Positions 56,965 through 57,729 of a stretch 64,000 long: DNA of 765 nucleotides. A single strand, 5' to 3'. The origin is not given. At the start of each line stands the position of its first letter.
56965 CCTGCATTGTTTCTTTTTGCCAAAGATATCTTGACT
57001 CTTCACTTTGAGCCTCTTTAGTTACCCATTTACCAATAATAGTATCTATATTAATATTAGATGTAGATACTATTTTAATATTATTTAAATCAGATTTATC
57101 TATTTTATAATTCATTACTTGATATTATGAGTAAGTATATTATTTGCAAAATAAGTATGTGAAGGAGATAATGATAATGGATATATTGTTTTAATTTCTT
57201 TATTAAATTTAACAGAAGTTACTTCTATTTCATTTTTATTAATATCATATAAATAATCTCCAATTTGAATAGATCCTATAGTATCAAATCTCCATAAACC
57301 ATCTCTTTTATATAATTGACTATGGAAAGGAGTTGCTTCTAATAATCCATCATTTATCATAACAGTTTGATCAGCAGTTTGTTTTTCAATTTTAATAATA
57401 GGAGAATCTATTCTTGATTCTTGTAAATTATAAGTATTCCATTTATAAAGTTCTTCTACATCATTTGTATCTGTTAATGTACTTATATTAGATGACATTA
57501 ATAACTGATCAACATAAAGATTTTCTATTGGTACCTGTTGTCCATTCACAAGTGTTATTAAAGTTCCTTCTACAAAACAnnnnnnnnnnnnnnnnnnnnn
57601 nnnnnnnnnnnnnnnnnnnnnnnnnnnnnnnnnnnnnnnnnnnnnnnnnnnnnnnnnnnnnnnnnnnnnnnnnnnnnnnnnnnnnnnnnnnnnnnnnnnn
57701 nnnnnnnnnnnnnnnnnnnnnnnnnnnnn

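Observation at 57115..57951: C-terminal Hint domain with no C-extein: autoprocessing module on a fibre-associated protein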

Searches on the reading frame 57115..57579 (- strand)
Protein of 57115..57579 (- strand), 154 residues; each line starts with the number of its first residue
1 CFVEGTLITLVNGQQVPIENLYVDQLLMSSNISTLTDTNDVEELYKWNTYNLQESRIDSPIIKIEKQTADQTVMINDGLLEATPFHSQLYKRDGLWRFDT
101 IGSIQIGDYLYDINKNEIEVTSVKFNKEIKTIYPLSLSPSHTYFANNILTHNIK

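Call 32: find_related_loci(query=window:57115-57579:-, collection=viral_contigs, flank=6000)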
Query window:57115-57579:- (154 aa) in viral_contigs; peptide patterns used: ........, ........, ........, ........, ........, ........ (x = any residue, [..] = any of these).
6 stretches matched a pattern, but none encodes a relative of the query by tblastn (E <= 1e-3).
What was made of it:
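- Tried and rejected: A single-sequence scan of IMG/VR found nothing (call 32).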

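Call 37: find_related_loci(query=A3, collection=viral_contigs, flank=6000)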
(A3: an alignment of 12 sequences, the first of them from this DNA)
Query A3 (154 aa) in viral_contigs; peptide patterns used: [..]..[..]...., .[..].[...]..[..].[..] (x = any residue, [..] = any of these).
363 stretches matched a pattern; 112 encode a relative of the query (tblastn E <= 1e-3); the best 80 are kept; 80 distinct loci.
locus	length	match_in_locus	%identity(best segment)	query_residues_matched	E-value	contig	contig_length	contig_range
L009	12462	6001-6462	52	1-154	6e-50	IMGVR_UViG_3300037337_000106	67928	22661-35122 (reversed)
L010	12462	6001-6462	52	1-154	6e-49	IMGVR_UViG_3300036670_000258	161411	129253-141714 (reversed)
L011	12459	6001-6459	51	2-154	1e-46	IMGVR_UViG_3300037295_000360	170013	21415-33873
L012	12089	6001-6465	50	1-154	2e-42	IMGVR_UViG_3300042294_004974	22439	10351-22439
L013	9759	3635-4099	48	1-154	3e-39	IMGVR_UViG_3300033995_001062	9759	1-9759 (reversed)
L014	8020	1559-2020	34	1-154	1e-26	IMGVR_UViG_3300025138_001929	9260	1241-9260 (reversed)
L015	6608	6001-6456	34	1-154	2e-23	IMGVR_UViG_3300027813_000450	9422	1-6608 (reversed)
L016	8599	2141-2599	34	1-154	2e-23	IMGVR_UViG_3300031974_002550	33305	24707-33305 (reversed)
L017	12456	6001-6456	34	1-154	3e-23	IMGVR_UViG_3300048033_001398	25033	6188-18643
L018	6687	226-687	33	1-154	3e-23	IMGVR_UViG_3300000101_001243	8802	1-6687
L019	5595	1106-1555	35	1-152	5e-23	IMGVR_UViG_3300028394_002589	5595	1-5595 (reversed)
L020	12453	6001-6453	34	3-152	3e-22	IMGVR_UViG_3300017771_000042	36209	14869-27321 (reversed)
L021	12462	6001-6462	30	1-154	6e-22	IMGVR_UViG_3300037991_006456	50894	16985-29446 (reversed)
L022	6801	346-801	35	1-154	6e-22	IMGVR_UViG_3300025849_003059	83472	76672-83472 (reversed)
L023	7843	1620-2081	31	1-154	7e-22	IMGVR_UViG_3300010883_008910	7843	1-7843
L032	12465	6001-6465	32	1-154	3e-21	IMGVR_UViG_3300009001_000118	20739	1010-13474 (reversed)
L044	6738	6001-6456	30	1-152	6e-17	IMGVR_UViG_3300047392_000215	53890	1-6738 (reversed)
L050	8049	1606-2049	33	1-152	6e-10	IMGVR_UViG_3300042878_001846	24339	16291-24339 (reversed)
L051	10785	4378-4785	29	4-152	6e-10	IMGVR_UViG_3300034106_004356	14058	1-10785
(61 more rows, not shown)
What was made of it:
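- Tried and rejected: An alignment-based scan was needed (call 37).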

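Call 38: find_related_loci(query=A3, collection=genome_contigs, flank=6000)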
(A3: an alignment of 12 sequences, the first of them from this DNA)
Query A3 (154 aa) in genome_contigs; peptide patterns used: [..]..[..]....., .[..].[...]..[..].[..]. (x = any residue, [..] = any of these).
92 stretches matched a pattern; 41 encode a relative of the query (tblastn E <= 1e-3); 41 distinct loci.
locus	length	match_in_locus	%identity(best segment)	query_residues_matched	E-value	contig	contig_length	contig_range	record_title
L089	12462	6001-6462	62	1-154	1e-59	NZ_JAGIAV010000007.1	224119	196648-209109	MAG: Flavobacterium sp. isolate BIN31 scaffold7_cov0, whole genome shotgun sequence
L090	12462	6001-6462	61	1-154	2e-59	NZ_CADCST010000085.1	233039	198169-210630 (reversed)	Flavobacterium collinsii isolate CECT7796, whole genome shotgun sequence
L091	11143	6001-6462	62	1-154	5e-59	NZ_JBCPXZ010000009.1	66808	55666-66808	Flavobacterium sp. D4 NODE_9_length_66808_cov_119.290929, whole genome shotgun sequence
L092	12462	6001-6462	59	1-154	5e-59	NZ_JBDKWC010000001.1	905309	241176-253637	Flavobacterium olei strain JCM 31673 NODE_1_length_905309_cov_217.746771, whole genome shotgun sequence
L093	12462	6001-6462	61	1-154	1e-58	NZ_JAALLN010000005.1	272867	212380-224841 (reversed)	Flavobacterium poyangense strain JXAS1 L12_scaffold5, whole genome shotgun sequence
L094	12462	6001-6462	59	1-154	6e-59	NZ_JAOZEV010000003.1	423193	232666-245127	Flavobacterium frigoritolerans strain LS1R47 1.11577_3, whole genome shotgun sequence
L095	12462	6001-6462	60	1-154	8e-59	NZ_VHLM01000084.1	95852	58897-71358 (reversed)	Flavobacterium sp. I-STPP5a Contigs0_307_len:95852, whole genome shotgun sequence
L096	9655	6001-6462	59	1-154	1e-58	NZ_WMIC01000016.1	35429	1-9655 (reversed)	Flavobacterium sp. LC2016-01 Contig16, whole genome shotgun sequence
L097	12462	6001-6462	58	1-154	6e-58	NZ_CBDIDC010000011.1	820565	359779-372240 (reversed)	MAG: Flavobacterium sp. isolate 35be8529-32e8-4eb8-85a2-c6f78db98cfa contig_11, whole genome shotgun sequence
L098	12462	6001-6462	60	1-154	1e-57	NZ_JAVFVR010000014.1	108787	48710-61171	Flavobacterium sp. LHD-85 LHD.85_ctg014, whole genome shotgun sequence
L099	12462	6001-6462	59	1-154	3e-56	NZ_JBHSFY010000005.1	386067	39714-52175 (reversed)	Flavobacterium chungangensis strain CGMCC 1.16226 spades_K_17_127_5, whole genome shotgun sequence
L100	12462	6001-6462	59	1-154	2e-56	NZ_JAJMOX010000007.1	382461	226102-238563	Flavobacterium sp. JAS Flavobacterium_sp._JAS_assembly_contig_7, whole genome shotgun sequence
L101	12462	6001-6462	58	1-154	1e-56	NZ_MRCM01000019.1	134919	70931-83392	Flavobacterium sp. ACN2 BSF41_contig000019, whole genome shotgun sequence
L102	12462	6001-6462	58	1-154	3e-56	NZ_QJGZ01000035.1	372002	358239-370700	Flavobacterium sharifuzzamanii strain A7.6 contig32, whole genome shotgun sequence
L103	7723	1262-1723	58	1-154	5e-56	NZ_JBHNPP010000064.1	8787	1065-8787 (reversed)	Flavobacterium sp. HJSW_4 NODE_64_length_8787_cov_176.736395, whole genome shotgun sequence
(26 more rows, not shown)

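Call 41: search_protein_families(library=pfam, proteins=[L012:3394-6468:+, L014:356-2023:+, L016:902-2611:+, L021:4870-6465:+, L023:342-2084:+, L032:1135-4932:+, L044:3745-6477:+, L050:220-2961:+, L051:3304-4791:+, L017:4249-6549:+], max_evalue=0.01)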
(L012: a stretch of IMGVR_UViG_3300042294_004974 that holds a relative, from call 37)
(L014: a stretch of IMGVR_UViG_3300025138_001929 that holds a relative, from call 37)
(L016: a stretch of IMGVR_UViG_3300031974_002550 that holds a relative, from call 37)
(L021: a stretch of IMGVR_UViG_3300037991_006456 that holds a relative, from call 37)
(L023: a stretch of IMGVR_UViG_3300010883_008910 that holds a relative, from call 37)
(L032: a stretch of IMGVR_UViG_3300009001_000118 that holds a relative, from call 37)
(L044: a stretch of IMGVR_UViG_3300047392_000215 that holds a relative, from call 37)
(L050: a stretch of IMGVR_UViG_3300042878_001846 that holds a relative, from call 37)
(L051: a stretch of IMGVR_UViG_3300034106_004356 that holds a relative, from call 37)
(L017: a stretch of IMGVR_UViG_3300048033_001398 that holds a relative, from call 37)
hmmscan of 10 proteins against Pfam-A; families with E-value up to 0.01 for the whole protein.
L012:3394-6468:+ (1024 aa): 1 family
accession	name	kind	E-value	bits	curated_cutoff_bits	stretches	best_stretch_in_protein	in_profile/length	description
PF07591.16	PT-HINT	-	1.4e-05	25.8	27.7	1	943-1016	55-123/137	Pretoxin HINT domain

L014:356-2023:+ (555 aa): 1 family
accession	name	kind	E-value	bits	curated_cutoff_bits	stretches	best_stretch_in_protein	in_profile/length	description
PF14890.11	Intein_splicing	-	0.00059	20.1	35.8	1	462-553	114-155/155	Intein splicing domain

L016:902-2611:+ (569 aa): 0 families

L021:4870-6465:+ (531 aa): 2 families
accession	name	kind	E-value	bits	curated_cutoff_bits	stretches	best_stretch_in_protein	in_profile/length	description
PF07591.16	PT-HINT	-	0.00012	22.8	27.7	1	384-525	1-132/137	Pretoxin HINT domain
PF14890.11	Intein_splicing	-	0.00015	22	35.8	0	495-529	121-155/155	Intein splicing domain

L023:342-2084:+ (580 aa): 1 family
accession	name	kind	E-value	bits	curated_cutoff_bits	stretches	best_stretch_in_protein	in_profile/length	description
PF14890.11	Intein_splicing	-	0.00041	20.6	35.8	1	529-578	114-155/155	Intein splicing domain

L032:1135-4932:+ (1265 aa): 1 family
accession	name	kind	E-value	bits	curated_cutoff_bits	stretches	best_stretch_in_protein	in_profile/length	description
PF07591.16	PT-HINT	-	0.009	16.7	27.7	0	1163-1265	42-135/137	Pretoxin HINT domain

L044:3745-6477:+ (910 aa): 1 family
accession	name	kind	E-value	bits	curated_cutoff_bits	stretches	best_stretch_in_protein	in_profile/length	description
PF01391.23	Collagen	-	0.0003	20.9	27.2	1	43-82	10-49/60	Collagen triple helix repeat (20 copies)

L050:220-2961:+ (913 aa): 7 families
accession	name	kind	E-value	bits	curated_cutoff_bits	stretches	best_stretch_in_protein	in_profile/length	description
PF08517.17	AXH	-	2.9e-36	124.9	33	3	464-567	1-110/116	Ataxin-1 and HBP1 module (AXH)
PF14890.11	Intein_splicing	-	1.7e-28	99.8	35.8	3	621-761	2-155/155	Intein splicing domain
PF05203.21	Hom_end_hint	-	1e-17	65.3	32.1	3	613-640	1-28/228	Hom_end-associated Hint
PF01079.26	Hint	-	2e-17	63.9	29.7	3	454-570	4-116/213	Hint module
PF07591.16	PT-HINT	-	8.8e-15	55.6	27.7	3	779-842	9-76/137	Pretoxin HINT domain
PF13403.11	Hint_2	-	1.3e-12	48.8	28.4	1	613-641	2-29/147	Hint domain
PF14623.11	Vint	-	4.5e-12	46.5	27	1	462-544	1-73/166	Hint-domain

L051:3304-4791:+ (495 aa): 2 families
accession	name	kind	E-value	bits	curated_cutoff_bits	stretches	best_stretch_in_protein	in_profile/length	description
PF00041.27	fn3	-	2.9e-08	34.2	25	1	36-105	12-82/84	Fibronectin type III domain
PF14890.11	Intein_splicing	-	0.0016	18.7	35.8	0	345-494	74-155/155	Intein splicing domain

L017:4249-6549:+ (766 aa): 2 families
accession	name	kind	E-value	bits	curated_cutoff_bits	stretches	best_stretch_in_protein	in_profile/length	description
PF13004.13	BACON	-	3.3e-05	24.2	25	1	448-508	3-61/61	Putative binding domain, N-terminal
PF01079.26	Hint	-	0.0025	17.8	29.7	1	582-615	10-43/213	Hint module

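Call 53: search_solved_structures(query=A3, max_evalue=0.001, show_alignments=2)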
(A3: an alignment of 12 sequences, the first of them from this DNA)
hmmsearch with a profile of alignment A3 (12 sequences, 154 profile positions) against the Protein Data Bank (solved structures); distinct sequences matched with E-value up to 0.001: 8.
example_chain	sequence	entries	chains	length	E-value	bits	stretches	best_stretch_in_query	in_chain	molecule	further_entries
6y75_B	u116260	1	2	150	1.8e-10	44.1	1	51-153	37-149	NAD(P)(+)--arginine ADP-ribosyltransferase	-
6y75_A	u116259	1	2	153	2e-10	44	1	51-153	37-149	NAD(P)(+)--arginine ADP-ribosyltransferase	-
6tmm_BBB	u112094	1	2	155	2.2e-10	43.9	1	51-153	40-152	NAD(P)(+)--arginine ADP-ribosyltransferase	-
6tmm_AAA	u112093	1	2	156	2.3e-10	43.8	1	51-153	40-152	NAD(P)(+)--arginine ADP-ribosyltransferase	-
2lwy_A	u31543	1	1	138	2.6e-10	43.6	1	81-152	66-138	BACTERIAL INTEIN-LIKE DOMAIN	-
6qaz_A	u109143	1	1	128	4e-05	26.8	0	104-152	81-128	cyanophage-like gp41-1 intein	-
4e2u_A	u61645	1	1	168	4.2e-05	26.7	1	58-153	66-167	Pho radA intein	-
6riz_A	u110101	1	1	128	7.6e-05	25.9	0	104-152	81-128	gp41-1 intein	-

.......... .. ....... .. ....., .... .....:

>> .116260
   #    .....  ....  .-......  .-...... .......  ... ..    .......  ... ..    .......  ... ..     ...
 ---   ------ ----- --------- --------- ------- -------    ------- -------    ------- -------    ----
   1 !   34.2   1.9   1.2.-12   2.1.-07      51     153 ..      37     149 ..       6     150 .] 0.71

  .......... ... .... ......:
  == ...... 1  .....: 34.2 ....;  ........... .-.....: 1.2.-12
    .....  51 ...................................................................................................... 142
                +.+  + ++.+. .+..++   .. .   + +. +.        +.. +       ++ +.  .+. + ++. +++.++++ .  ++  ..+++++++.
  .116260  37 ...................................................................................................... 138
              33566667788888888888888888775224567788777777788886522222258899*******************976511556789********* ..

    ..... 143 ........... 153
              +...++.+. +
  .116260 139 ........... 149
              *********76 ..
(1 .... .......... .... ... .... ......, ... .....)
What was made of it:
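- On Type-A BIL domain: Profile against PDB: BIL2 and Cth BIL at E about 2e-10, best intein at 4e-5 (call 53).
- Closest known: Canonical mini-inteins. Different: Sequence similarity is about 5 orders of magnitude weaker than to BILs (call 53).
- Checked: A family profile hits the same BIL chains at E about 2e-10 (call 53).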

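Call 59: search_protein_representatives(protein=window:57115-57579:-)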
Query: 154 residues. Proteins with E-value up to 0.001 (for the whole library): 816; up to 1e-10: 187; up to 1e-30: 32. The best 150 are listed.
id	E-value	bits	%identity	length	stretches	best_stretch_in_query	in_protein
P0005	1.3e-75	268.6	51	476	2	1-154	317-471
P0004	2.8e-66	238.3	71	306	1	1-154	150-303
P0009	3.7e-59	215.2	66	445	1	1-152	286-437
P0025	1.4e-56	206.9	64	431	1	1-154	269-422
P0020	2.1e-55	203.0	63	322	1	1-154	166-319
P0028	3.7e-54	199.0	63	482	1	1-154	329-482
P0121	1.1e-53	197.4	63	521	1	1-154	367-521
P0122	1.6e-52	193.7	64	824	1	1-154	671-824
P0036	1.8e-51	190.3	59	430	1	1-154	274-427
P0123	2.0e-49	183.7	58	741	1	1-154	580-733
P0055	4.8e-49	182.4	59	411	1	1-154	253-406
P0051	1.4e-48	181.0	58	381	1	1-154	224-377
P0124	4.0e-47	176.2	55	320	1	1-154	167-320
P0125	1.1e-46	174.8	58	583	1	1-154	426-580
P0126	6.2e-46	172.3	57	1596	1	1-154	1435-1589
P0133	8.4e-39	149.2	53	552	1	1-154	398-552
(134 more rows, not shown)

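Call 70: search_protein_families(library=pfam, proteins=[P0122, P0126, P0133], max_evalue=0.001)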
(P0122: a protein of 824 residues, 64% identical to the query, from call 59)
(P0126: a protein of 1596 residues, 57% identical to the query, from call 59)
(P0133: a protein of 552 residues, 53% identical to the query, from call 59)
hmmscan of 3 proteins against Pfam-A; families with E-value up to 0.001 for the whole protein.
P0122 (824 aa): 1 family
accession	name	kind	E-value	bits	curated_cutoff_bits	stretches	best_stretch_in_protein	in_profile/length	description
PF00041.27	fn3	-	6.5e-12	45.9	25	1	482-564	1-81/84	Fibronectin type III domain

P0126 (1596 aa): 1 family
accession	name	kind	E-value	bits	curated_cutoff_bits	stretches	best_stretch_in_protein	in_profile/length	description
PF05345.18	He_PIG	-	4.2e-06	27.5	24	1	1165-1243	10-93/96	Putative Ig domain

P0133 (552 aa): 2 families
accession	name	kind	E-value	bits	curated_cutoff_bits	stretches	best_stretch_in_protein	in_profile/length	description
PF21722.4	Gly_rich_2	-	2.9e-11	44.2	24.3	1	72-272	1-223/226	Glycine-rich domain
PF07591.16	PT-HINT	-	0.00012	22.8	27.7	1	493-548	73-134/137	Pretoxin HINT domain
